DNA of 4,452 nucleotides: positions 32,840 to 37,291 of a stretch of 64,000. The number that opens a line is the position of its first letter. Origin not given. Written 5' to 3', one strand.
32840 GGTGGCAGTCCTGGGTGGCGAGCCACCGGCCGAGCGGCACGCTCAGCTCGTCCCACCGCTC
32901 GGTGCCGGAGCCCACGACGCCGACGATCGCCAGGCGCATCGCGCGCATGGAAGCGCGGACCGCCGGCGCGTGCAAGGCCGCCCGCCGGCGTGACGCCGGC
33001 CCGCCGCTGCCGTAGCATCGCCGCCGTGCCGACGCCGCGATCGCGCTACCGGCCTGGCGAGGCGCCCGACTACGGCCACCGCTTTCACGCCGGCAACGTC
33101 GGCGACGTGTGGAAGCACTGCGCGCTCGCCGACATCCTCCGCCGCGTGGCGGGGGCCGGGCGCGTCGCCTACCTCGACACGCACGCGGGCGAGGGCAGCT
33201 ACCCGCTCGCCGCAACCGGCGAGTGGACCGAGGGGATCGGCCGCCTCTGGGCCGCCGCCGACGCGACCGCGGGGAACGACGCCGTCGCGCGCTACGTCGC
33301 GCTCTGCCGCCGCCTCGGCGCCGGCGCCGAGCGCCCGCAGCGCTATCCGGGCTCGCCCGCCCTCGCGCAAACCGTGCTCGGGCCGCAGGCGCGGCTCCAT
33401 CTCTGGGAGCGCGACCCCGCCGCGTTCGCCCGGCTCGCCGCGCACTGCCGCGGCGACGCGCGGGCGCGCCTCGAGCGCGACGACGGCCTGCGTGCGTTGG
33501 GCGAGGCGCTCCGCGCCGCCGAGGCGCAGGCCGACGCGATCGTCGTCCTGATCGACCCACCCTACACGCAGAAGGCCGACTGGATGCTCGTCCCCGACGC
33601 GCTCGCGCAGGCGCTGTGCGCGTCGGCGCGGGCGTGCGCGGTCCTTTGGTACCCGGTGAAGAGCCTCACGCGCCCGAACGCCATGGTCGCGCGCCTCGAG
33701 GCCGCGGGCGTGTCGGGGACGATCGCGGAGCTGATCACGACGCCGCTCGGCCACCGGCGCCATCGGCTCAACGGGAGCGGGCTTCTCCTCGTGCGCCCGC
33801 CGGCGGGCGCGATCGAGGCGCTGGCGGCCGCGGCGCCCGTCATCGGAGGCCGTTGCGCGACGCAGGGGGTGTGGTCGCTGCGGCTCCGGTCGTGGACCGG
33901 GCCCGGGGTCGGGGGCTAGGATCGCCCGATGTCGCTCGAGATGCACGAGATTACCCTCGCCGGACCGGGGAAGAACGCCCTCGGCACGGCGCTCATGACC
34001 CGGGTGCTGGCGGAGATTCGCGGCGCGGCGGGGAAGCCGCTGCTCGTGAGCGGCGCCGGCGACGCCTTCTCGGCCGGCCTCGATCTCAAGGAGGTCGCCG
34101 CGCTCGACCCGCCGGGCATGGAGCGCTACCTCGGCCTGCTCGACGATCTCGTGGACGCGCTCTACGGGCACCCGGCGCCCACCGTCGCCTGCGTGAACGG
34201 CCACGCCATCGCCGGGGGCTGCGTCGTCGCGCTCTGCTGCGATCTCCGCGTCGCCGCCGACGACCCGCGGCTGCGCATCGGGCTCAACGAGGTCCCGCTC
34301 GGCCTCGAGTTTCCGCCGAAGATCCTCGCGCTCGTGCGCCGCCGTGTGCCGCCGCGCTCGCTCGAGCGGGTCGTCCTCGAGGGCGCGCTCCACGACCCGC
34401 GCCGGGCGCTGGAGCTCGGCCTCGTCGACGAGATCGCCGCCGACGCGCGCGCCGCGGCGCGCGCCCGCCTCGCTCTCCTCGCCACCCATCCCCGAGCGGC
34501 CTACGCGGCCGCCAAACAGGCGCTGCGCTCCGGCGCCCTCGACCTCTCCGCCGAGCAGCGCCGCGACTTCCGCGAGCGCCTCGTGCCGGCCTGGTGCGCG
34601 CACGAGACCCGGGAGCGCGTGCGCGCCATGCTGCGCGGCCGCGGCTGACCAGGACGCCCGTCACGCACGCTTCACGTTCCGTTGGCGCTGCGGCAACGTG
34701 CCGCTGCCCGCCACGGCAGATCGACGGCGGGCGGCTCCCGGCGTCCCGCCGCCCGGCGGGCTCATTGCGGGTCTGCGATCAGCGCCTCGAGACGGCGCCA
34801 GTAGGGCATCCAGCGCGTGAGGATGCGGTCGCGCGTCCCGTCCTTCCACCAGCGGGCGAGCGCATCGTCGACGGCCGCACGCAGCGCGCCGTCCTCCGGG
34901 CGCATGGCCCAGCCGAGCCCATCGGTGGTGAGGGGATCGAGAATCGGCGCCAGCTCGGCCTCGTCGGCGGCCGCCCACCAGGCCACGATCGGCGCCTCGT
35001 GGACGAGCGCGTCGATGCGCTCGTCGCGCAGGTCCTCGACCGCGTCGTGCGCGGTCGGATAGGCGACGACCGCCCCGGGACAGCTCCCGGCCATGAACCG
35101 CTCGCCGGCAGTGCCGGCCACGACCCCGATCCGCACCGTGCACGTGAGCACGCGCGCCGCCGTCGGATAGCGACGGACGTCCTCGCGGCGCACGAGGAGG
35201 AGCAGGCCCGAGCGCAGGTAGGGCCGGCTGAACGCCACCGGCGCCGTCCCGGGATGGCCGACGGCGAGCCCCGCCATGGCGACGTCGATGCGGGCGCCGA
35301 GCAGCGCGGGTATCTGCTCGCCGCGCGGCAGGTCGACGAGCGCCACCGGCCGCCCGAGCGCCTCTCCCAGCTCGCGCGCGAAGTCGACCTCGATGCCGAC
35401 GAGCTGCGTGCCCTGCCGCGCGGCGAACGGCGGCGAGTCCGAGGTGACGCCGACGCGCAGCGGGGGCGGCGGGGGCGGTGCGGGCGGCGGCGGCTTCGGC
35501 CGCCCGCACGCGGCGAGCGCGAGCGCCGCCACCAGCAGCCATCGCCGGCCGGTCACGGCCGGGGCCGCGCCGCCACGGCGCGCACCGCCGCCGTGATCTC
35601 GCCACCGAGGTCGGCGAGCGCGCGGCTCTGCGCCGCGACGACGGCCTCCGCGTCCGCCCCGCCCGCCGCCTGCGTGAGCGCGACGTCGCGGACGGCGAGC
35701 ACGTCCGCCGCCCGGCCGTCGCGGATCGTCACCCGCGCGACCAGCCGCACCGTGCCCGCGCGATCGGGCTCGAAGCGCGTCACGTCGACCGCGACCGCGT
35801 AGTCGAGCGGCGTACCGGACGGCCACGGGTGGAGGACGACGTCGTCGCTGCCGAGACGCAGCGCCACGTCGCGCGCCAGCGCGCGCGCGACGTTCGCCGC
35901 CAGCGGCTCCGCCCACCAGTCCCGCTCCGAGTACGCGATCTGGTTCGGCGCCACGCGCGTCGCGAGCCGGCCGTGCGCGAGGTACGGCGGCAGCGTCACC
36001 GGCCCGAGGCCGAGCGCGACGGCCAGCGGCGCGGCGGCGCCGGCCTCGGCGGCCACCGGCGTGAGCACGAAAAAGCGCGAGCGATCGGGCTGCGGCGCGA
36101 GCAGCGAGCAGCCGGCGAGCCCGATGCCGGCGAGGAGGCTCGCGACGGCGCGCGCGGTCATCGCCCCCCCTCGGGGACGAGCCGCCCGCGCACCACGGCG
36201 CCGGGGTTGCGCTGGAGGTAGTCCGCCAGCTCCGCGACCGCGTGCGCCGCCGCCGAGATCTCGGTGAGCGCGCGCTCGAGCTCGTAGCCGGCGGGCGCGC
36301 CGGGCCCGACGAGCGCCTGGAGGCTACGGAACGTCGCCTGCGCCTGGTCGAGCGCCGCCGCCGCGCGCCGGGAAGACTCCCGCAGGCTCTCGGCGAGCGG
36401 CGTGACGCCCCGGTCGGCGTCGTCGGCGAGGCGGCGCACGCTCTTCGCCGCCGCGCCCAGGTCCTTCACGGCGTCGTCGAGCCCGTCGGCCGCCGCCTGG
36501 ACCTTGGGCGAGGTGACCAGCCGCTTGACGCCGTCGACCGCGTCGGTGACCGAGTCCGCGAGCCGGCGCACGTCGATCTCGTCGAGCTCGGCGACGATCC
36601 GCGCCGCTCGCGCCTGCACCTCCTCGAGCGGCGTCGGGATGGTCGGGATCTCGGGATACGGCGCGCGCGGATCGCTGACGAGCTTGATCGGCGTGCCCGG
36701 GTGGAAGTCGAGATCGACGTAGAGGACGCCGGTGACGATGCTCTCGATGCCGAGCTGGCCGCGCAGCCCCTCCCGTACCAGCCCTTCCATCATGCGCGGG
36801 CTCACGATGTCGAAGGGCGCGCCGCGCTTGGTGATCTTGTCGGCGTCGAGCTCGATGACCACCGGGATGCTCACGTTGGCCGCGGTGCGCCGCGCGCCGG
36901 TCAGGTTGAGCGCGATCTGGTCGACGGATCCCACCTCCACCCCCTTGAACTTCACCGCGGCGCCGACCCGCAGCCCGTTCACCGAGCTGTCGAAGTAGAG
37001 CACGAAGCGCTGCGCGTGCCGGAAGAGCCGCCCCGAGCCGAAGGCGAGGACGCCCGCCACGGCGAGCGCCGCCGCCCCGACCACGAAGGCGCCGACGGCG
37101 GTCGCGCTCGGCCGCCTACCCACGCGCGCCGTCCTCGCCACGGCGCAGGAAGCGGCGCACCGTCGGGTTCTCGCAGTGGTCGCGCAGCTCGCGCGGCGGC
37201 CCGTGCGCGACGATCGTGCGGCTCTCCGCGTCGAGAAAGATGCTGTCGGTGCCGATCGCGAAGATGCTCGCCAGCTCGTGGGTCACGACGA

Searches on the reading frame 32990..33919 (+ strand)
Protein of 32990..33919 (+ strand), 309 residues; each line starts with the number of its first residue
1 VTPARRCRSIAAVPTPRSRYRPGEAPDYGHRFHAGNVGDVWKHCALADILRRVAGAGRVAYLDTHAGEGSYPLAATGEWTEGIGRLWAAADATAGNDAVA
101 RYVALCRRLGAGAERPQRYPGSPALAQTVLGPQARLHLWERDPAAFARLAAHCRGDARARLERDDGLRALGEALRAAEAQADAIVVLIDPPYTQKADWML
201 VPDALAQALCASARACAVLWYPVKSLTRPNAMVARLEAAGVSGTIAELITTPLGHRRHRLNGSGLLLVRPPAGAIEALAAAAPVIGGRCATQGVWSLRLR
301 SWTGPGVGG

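Call 34: search_protein_families(library=pfam, proteins=[window:32990-33919:+], max_evalue=0.01)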
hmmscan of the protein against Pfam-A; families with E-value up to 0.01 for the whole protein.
window:32990-33919:+ (309 aa): 1 family
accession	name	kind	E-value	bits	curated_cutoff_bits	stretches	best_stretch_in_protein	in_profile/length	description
PF04378.19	RsmJ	-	2.5e-37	129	27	1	60-297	5-241/245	Ribosomal RNA large subunit methyltransferase D, RlmJ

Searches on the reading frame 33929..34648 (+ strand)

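Call 34: search_protein_families(library=pfam, proteins=[window:33929-34648:+], max_evalue=0.01)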
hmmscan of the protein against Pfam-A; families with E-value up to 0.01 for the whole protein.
window:33929-34648:+ (239 aa): 2 families
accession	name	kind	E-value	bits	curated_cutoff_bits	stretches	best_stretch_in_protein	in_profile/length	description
PF00378.25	ECH_1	-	6.7e-33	114.5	27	1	7-228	8-233/251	Enoyl-CoA hydratase/isomerase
PF16113.10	ECH_2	-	4.4e-07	30.1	27.2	1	34-229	35-232/335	Enoyl-CoA hydratase/isomerase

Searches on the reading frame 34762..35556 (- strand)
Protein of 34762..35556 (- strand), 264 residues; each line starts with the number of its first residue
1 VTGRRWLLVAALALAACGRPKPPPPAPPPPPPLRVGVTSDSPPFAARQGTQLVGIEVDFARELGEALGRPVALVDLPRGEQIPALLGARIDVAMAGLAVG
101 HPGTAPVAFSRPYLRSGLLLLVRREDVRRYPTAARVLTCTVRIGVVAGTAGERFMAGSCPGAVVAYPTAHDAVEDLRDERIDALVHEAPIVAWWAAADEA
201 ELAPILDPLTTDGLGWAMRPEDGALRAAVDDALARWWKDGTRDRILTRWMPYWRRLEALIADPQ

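Call 6: search_protein_families(library=pfam, proteins=[window:34762-35556:-])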
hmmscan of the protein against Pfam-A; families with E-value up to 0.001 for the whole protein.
window:34762-35556:- (264 aa): 1 family
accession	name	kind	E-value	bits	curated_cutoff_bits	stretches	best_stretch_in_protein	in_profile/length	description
PF00497.25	SBP_bac_3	-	8.1e-22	77.8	26.4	1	33-250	1-130/132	Bacterial extracellular solute-binding proteins, family 3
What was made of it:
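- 34762..35556 (-): Family-3 solute-binding lipoprotein, the last gene of the array. It is a lineage-specific 3' add-on. PF00497 77.8 bits (call 6).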

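Call 7: search_protein_families(library=ncbifam, proteins=[window:34762-35556:-])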
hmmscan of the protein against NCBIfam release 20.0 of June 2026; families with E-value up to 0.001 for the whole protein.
window:34762-35556:- (264 aa): 13 families
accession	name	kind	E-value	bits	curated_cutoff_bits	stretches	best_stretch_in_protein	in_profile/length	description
TIGR01096.1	3A0103s03R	subfamily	9.3e-30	103.9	256.35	1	33-250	26-250/250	lysine/arginine/ornithine ABC transporter substrate-binding protein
NF008426.0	PRK11260.1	equivalog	1.8e-20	73.3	312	1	33-250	43-260/266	cystine ABC transporter substrate-binding protein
NF007029.0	PRK09495.1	equivalog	3.4e-18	66.3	303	1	40-250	34-243/248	glutamine ABC transporter substrate-binding protein GlnH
NF041764.1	ArtI_Ecoli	equivalog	2.4e-17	63.2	522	1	34-250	24-241/243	arginine ABC transporter substrate-binding protein ArtI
NF041765.1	ArtJ_Ecoli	equivalog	1.4e-16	60.9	510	1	35-251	25-242/243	arginine ABC transporter substrate-binding protein ArtJ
NF011583.0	PRK15007.1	subfamily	1.3e-15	57.5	358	1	36-250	26-241/243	arginine ABC transporter substrate-binding protein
TIGR02995.1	ectoine_ehuB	equivalog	4.7e-15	55.6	190.9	1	34-248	36-258/275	ectoine/hydroxyectoine ABC transporter substrate-binding protein EhuB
NF011965.0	PRK15437.1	equivalog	1.6e-12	47.5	459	1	32-250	27-253/260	histidine ABC transporter substrate-binding protein HisJ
TIGR04262.1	orph_peri_GRRM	subfamily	2.2e-08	33.7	190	1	33-238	3-211/257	extracellular substrate binding-like orphan protein GrrP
NF011586.0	PRK15010.1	equivalog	1e-06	28.5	440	1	32-249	27-252/260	lysine/arginine/ornithine ABC transporter substrate-binding protein ArgT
TIGR03871.1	ABC_peri_MoxJ_2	subfamily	1.2e-05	25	212.15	1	33-235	2-215/232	quinoprotein dehydrogenase-associated putative ABC transporter substrate-binding protein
NF052427.1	StpK7MSMEG_1200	equivalog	8.4e-05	21.2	900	1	44-249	377-584/601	serine/threonine protein kinase StpK7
TIGR03870.1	ABC_MoxJ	equivalog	0.00013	21.5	258.1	1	33-155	2-121/246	methanol oxidation system protein MoxJ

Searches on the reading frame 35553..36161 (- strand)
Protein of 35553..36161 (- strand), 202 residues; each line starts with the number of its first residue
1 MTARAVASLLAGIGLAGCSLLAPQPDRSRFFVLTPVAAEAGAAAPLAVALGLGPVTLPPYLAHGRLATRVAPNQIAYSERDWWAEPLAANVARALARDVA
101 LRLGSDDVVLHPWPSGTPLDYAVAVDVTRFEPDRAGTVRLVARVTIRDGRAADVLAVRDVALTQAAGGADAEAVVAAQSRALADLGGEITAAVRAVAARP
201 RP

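Call 6: search_protein_families(library=pfam, proteins=[window:35553-36161:-])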
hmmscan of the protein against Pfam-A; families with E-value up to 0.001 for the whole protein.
window:35553-36161:- (202 aa): 1 family
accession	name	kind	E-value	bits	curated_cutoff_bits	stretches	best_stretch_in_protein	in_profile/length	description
PF03886.18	ABC_trans_aux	-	1.9e-36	125.5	26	1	32-189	2-160/161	ABC-type transport auxiliary lipoprotein component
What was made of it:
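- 35553..36161 (-): PqiC-like auxiliary lipoprotein (ABC_trans_aux, DUF330), 202 aa. PF03886 125.5 bits (call 6).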

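Call 7: search_protein_families(library=ncbifam, proteins=[window:35553-36161:-])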
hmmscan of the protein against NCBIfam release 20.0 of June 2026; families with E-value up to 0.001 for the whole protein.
window:35553-36161:- (202 aa): 0 families

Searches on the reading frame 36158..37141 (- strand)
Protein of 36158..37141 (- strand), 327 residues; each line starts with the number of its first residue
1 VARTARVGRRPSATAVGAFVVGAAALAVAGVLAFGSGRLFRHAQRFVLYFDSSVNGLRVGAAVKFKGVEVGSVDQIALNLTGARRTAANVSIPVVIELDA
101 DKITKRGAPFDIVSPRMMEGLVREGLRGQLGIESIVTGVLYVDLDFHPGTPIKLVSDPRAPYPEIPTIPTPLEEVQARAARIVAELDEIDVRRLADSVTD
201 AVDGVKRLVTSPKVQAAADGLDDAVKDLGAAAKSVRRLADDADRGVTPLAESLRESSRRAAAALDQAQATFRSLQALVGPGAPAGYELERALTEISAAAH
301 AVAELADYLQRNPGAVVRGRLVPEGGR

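Call 6: search_protein_families(library=pfam, proteins=[window:36158-37141:-])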
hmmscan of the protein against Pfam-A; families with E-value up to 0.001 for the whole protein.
window:36158-37141:- (327 aa): 1 family
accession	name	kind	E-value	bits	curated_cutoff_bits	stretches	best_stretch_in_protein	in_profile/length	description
PF02470.25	MlaD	-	6e-11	42.9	25.1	1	44-146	3-80/81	MlaD protein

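Call 7: search_protein_families(library=ncbifam, proteins=[window:36158-37141:-])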
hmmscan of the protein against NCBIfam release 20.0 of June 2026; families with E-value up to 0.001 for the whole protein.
window:36158-37141:- (327 aa): 3 families
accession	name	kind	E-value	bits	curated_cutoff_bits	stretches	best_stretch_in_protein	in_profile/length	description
NF008070.2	PRK10807.1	equivalog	1e-29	103.7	525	1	38-278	274-509/542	intermembrane transport protein PqiB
TIGR00996.1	Mtu_fam_mce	paralog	1.3e-08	34.4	140.5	1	20-84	6-69/291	MCE family protein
TIGR04430.1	OM_asym_MlaD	equivalog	2.7e-08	33.8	135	1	14-83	7-77/146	outer membrane lipid asymmetry maintenance protein MlaD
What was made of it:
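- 36158..37123 (-): Single-MCE-domain protein (MlaD-like) with a long C-terminal region that resembles the C-terminus of PqiB. It is 321 aa by the public gene calls; an alternative GTG start at 37141 gives 327 aa. NF008070 PqiB positions 274-509 match with E = 1e-29 (calls 6, 7).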
